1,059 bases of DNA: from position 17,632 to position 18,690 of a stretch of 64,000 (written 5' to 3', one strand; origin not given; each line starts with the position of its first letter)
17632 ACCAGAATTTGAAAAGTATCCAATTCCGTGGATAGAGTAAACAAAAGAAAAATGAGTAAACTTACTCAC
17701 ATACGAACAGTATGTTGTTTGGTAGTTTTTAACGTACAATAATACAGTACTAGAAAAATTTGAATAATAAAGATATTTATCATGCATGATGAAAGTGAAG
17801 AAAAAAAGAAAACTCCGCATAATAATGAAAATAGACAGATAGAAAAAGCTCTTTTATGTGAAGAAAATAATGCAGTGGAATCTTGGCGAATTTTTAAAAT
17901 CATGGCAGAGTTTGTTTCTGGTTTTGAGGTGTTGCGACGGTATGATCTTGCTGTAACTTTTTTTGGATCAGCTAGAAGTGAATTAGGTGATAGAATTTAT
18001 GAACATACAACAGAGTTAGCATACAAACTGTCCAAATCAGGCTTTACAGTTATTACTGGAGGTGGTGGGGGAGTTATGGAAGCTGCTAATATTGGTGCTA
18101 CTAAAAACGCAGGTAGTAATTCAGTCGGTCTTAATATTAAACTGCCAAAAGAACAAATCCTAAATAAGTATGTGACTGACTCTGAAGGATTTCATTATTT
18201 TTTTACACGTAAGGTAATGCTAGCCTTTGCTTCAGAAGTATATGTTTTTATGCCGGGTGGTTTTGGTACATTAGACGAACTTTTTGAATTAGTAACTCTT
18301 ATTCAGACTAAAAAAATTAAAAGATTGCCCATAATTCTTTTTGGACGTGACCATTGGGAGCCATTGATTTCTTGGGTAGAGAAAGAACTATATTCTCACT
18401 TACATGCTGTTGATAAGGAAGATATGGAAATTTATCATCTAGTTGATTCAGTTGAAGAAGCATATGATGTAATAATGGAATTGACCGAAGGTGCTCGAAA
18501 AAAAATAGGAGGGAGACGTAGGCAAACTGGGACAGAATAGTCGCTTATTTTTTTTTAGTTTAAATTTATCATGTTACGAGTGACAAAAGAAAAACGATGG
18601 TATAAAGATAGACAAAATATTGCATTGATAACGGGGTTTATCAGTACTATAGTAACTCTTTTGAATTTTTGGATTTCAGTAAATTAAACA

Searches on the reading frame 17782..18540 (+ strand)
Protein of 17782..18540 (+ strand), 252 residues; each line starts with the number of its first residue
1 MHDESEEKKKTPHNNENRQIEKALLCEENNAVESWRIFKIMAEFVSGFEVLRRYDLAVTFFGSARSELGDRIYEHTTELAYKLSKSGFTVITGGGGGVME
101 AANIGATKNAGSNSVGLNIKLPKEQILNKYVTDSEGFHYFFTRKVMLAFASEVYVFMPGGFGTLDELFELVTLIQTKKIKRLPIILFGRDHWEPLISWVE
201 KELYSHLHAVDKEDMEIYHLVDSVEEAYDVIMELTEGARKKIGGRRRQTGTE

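Call 65: search_protein_families(library=pfam, proteins=[window:17782-18540:+], max_evalue=1e-8)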
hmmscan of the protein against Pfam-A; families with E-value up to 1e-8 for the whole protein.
window:17782-18540:+ (252 aa): 2 families
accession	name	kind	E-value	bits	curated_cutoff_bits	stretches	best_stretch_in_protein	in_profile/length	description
PF03641.19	Lysine_decarbox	-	7.8e-28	97.7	27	1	99-229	1-129/131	Possible lysine decarboxylase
PF18306.6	LDcluster4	-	3.7e-12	46.5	26.3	1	57-179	3-120/151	SLOG cluster4 family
